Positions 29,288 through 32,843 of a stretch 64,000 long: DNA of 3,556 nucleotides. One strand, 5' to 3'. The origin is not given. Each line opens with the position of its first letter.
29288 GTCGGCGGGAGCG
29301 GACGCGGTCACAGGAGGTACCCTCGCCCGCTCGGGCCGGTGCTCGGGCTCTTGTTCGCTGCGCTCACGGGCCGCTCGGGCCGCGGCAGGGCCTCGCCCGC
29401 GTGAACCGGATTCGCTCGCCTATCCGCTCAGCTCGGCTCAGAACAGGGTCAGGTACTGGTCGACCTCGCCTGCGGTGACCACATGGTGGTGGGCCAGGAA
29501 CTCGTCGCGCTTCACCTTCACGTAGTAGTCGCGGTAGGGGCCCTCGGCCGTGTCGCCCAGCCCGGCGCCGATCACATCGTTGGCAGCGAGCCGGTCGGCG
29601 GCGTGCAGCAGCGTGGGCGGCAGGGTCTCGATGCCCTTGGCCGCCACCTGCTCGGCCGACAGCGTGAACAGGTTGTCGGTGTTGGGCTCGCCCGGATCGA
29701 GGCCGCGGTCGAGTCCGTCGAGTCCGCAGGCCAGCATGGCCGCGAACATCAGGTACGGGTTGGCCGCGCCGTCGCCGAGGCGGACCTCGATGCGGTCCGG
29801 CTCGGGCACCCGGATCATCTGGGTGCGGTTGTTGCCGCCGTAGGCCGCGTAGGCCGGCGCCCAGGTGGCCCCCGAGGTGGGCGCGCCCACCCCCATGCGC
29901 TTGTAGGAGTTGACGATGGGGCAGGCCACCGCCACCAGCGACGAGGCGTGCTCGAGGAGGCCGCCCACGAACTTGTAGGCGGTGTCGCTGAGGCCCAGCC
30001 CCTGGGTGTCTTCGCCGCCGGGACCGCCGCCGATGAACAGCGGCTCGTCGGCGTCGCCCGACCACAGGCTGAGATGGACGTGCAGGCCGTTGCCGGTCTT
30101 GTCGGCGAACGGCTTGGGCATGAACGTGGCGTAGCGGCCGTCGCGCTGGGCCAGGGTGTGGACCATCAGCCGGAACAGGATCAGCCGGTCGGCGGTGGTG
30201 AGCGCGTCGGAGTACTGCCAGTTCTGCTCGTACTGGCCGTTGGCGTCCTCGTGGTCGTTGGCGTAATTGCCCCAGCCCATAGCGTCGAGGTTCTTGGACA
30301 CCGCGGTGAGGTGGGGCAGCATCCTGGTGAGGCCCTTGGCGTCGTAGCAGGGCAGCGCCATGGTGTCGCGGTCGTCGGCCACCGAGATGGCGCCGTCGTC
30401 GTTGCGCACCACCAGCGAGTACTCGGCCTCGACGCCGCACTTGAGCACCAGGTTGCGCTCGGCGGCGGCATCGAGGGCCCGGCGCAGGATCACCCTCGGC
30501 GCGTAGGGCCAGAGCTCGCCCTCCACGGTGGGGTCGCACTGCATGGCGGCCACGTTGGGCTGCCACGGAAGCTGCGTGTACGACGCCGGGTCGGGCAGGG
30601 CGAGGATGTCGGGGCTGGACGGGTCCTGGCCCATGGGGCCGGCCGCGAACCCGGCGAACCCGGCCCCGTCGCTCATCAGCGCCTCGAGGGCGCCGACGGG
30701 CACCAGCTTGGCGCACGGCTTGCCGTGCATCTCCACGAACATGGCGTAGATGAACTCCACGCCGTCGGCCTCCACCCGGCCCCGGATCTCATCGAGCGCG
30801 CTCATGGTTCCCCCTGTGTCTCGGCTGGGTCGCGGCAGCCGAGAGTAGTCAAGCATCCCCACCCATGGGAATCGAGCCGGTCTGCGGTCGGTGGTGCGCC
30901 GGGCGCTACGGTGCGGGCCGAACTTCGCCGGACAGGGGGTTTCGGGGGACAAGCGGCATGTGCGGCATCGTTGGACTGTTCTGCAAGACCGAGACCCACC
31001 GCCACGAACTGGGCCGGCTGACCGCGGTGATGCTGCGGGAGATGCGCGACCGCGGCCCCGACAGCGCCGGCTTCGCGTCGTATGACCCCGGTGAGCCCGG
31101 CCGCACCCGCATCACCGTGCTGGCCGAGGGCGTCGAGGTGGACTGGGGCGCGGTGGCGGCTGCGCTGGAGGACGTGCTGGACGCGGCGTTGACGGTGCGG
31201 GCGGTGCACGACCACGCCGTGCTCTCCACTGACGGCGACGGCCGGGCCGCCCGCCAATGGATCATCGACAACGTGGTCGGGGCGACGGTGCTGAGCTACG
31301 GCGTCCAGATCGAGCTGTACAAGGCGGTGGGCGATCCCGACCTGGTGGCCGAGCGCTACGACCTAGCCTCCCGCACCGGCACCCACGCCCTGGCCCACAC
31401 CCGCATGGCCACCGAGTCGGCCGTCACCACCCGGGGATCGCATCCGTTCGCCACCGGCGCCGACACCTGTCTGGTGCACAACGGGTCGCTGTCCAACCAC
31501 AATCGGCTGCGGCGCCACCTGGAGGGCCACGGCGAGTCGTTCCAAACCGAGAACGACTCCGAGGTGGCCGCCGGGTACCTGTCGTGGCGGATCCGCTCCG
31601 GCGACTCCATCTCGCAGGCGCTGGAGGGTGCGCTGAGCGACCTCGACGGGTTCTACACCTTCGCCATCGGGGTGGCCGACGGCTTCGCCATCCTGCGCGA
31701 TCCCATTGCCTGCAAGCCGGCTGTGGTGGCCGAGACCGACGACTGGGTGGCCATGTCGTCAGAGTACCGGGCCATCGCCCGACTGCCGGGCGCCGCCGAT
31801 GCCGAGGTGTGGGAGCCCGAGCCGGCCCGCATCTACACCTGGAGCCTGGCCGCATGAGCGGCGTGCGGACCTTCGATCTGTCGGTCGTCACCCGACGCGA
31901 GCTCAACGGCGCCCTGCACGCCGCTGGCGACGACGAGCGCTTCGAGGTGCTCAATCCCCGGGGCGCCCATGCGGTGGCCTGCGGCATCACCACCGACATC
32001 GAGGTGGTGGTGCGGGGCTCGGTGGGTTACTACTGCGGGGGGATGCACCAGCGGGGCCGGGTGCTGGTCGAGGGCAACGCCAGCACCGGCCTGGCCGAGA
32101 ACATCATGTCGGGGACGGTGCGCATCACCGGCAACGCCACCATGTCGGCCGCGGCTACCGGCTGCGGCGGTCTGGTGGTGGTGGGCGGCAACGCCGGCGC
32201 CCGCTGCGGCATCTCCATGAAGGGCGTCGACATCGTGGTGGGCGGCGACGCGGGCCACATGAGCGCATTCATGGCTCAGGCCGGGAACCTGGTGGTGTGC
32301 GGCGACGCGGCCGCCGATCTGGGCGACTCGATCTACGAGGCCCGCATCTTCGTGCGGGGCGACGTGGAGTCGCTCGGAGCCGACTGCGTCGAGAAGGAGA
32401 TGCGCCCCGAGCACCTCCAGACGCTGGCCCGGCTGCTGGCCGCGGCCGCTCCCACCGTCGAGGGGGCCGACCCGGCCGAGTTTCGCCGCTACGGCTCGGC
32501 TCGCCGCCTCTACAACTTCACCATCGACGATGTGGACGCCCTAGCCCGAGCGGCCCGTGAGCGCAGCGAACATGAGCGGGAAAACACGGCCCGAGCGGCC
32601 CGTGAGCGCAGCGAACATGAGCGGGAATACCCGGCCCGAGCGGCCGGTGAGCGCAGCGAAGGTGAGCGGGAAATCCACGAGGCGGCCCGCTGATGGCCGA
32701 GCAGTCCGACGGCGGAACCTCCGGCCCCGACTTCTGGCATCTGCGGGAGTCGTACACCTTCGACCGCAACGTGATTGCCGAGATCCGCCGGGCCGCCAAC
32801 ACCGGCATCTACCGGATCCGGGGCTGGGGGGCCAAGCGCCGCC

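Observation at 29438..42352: Methylated-amine catabolic locus lacking the canonical N-methylglutamate dehydrogenase (mgdABCD)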

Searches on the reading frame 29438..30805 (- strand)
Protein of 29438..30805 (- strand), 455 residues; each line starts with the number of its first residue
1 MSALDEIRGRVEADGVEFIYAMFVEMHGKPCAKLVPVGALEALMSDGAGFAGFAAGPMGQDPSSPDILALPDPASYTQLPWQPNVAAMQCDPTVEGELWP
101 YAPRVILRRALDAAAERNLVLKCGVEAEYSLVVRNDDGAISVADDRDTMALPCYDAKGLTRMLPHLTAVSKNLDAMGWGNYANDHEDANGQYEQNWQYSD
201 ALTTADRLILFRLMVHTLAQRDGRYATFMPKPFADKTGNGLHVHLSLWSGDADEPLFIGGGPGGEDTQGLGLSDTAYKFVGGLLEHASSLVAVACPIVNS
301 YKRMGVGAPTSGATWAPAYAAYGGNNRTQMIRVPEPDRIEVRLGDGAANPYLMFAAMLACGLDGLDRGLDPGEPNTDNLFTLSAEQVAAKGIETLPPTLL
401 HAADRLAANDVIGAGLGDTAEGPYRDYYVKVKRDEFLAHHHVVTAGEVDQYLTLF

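Call 6: search_protein_families(library=pfam, proteins=[window:29438-30805:-])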
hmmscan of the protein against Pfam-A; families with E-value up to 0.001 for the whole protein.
window:29438-30805:- (455 aa): 1 family
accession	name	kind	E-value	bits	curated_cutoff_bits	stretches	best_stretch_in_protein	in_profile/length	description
PF00120.29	Gln-synt_C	-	2.2e-82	277.3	24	1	102-451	3-344/344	Glutamine synthetase, catalytic domain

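Call 7: search_protein_families(library=ncbifam, proteins=[window:29438-30805:-])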
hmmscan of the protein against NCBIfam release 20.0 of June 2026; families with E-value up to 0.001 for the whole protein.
window:29438-30805:- (455 aa): 4 families
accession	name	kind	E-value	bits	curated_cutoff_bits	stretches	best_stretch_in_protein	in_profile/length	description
TIGR03105.1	gln_synth_III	equivalog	7.4e-168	558.5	469.6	1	11-452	5-434/435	type III glutamate--ammonia ligase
NF045547.1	GGputSyn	equivalog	1.6e-79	267.7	650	1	5-438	3-429/438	gamma-glutamylputrescine synthetase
TIGR00653.1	GlnA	equivalog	1.7e-78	264.4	429.15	1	7-452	3-461/462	type I glutamate--ammonia ligase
NF007006.0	PRK09469.1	equivalog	3.2e-40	138.1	845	1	169-436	196-451/469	glutamate--ammonia ligase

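Call 9: search_solved_structures(query=window:29438-30805:-, max_evalue=1e-20)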
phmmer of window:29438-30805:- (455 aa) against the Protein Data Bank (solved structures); distinct sequences matched with E-value up to 1e-20: 36.
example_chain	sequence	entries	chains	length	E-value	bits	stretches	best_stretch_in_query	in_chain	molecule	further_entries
7cql_A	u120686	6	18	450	1e-113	383.9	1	11-432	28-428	Type III glutamate--ammonia ligase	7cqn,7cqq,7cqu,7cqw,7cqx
9qur_A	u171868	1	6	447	1.4e-111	376.8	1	1-453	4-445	Glutamate--methylamine ligase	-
8oow_A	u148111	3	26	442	1.2e-59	205.7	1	4-421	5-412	Glutamine synthetase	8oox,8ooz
7tdp_A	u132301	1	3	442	5.3e-56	193.6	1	10-455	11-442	Glutamine synthetase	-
7tfa_B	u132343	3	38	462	6.2e-56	193.4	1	10-455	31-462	Glutamine synthetase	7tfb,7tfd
8ool_A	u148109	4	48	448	1.5e-55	192.1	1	1-452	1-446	Glutamine synthetase from Methanothermococcus thermolithotrophicus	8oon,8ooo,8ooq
7tdv_A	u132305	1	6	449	5.8e-54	186.9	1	5-452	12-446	Glutamine synthetase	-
7tf6_A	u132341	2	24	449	2e-53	185.1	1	5-452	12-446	Glutamine synthetase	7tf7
9y4a_A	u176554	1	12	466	2.3e-53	184.9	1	5-452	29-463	Glutamine synthetase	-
8s59_O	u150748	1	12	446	1e-52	182.8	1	9-454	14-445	Glutamine synthetase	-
8tfb_A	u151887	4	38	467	1.2e-52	182.5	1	9-454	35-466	Glutamine synthetase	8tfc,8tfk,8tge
8ufj_A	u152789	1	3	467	1.2e-51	179.3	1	9-454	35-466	Glutamine synthetase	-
7ten_A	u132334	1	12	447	2.4e-49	171.7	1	12-453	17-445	Glutamine synthetase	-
7tf9_A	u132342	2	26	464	2.8e-49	171.5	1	12-453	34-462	Glutamine synthetase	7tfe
4lnf_A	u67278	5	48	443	9.6e-47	163.1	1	6-452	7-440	Glutamine synthetase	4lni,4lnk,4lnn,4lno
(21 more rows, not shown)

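Call 63: search_solved_structures(query=window:29438-30805:-, max_evalue=1e-100, show_alignments=2)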
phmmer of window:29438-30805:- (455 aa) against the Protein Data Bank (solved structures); distinct sequences matched with E-value up to 1e-100: 2.
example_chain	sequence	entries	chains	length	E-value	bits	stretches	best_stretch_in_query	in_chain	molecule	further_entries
7cql_A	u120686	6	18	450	1e-113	383.9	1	11-432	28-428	Type III glutamate--ammonia ligase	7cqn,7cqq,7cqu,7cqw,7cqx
9qur_A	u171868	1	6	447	1.4e-111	376.8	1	1-453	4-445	Glutamate--methylamine ligase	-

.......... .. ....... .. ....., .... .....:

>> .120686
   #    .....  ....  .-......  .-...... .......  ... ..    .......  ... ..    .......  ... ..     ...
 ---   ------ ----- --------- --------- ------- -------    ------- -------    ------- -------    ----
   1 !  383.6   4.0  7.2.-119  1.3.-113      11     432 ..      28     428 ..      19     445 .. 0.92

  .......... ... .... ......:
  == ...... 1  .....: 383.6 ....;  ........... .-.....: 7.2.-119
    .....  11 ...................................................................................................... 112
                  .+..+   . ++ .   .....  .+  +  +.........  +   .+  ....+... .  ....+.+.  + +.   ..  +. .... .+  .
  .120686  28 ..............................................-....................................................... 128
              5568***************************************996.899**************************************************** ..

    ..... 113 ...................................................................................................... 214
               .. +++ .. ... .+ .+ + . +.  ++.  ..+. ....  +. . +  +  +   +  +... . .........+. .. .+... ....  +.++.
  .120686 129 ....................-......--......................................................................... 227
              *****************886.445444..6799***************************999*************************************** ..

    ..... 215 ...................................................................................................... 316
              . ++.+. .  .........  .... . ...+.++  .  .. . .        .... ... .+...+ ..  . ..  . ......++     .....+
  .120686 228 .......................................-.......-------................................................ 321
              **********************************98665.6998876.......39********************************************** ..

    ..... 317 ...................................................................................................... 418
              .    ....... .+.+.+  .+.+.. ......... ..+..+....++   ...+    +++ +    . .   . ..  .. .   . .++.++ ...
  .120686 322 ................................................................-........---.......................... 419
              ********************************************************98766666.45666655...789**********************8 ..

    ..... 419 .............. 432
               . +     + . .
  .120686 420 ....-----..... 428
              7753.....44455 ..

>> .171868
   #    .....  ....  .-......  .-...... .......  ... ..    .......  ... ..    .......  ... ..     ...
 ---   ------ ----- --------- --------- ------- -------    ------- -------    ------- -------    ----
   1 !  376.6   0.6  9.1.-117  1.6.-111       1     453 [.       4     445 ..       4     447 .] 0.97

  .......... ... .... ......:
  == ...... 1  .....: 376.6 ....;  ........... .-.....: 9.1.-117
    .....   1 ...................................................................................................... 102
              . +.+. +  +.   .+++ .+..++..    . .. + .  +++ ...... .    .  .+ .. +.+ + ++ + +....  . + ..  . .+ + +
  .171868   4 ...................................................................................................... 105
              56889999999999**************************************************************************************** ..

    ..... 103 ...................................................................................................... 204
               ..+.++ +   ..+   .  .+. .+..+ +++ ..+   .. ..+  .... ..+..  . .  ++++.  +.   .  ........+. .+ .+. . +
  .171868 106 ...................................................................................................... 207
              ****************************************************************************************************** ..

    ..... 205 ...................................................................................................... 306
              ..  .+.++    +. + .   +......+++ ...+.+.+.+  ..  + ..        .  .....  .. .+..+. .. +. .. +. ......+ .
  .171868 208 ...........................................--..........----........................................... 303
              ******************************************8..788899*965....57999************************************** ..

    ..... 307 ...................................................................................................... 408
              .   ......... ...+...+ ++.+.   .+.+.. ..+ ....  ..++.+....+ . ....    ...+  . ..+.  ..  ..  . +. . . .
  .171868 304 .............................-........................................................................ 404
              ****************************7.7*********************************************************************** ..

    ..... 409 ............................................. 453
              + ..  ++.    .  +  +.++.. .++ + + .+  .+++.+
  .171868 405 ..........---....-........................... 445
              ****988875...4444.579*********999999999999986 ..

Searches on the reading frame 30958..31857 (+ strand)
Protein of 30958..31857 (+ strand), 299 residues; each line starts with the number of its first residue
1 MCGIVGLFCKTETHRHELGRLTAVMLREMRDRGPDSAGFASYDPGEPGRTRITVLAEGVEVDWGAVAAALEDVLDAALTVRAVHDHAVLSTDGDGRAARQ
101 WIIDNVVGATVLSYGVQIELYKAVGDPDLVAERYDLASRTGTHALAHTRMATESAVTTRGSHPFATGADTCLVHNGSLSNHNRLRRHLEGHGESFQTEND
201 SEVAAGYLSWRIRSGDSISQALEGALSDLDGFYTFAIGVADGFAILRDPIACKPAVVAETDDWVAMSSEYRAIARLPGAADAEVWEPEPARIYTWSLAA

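Call 6: search_protein_families(library=pfam, proteins=[window:30958-31857:+])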
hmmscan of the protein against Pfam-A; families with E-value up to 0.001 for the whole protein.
window:30958-31857:+ (299 aa): 2 families
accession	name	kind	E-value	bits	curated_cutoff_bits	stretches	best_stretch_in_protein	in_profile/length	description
PF13522.11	GATase_6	-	2.2e-17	63.8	27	1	139-269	8-130/130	Glutamine amidotransferase domain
PF13537.11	GATase_7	-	1.1e-15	58.2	25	1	147-274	1-122/123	Glutamine amidotransferase domain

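Call 7: search_protein_families(library=ncbifam, proteins=[window:30958-31857:+])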
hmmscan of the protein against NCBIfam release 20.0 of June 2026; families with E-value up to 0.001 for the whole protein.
window:30958-31857:+ (299 aa): 7 families
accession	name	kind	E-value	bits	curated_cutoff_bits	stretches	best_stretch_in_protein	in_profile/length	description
NF001484.0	PRK00331.1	subfamily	8.4e-25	87.2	381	1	115-274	39-199/601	isomerizing glutamine--fructose-6-phosphate transaminase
TIGR01135.1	glmS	equivalog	4.5e-24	84.9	418.05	1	116-274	39-198/607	glutamine--fructose-6-phosphate transaminase (isomerizing)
TIGR01536.1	asn_synth_AEB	equivalog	4.4e-21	75.5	267.1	1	2-281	1-173/517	asparagine synthase (glutamine-hydrolyzing)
TIGR01134.1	purF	equivalog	1.2e-20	74.3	350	1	119-274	42-200/432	amidophosphoribosyltransferase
NF006949.0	PRK09431.1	equivalog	1e-14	54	499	1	142-275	43-167/554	asparagine synthase B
TIGR03104.1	trio_amidotrans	equivalog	5.7e-10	38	570.1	1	142-276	42-168/589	N-acetylglutaminylglutamine amidotransferase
TIGR03108.1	eps_aminotran_1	hypoth_equivalog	2.3e-09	36.5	816.9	1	144-277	45-170/628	XrtA/PEP-CTERM system amidotransferase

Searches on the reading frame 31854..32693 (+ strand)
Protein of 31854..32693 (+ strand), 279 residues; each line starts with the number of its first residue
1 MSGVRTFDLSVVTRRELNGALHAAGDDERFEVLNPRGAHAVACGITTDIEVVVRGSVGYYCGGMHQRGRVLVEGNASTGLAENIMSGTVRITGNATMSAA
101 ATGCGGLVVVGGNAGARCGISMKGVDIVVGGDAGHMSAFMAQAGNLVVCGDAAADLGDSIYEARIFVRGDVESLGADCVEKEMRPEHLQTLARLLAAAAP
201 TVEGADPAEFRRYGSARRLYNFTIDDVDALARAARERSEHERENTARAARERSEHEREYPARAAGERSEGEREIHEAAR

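Call 6: search_protein_families(library=pfam, proteins=[window:31854-32693:+])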
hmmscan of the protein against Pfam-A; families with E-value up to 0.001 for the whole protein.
window:31854-32693:+ (279 aa): 1 family
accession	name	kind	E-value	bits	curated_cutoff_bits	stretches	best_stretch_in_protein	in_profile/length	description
PF01493.24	GXGXG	-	5e-09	36.4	32.5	1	45-183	48-178/190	GXGXG motif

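Call 7: search_protein_families(library=ncbifam, proteins=[window:31854-32693:+])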
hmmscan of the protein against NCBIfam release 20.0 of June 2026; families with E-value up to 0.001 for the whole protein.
window:31854-32693:+ (279 aa): 2 families
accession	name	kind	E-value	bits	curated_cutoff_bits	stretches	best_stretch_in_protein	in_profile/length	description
TIGR03122.1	one_C_dehyd_C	equivalog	2.2e-17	63.1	130.65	1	50-185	82-224/260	formylmethanofuran dehydrogenase subunit C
NF042910.1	FMH_DH_FwdC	exception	4.2e-14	52.2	340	1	47-173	80-213/271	tungsten-dependent formylmethanofuran dehydrogenase subunit FwdC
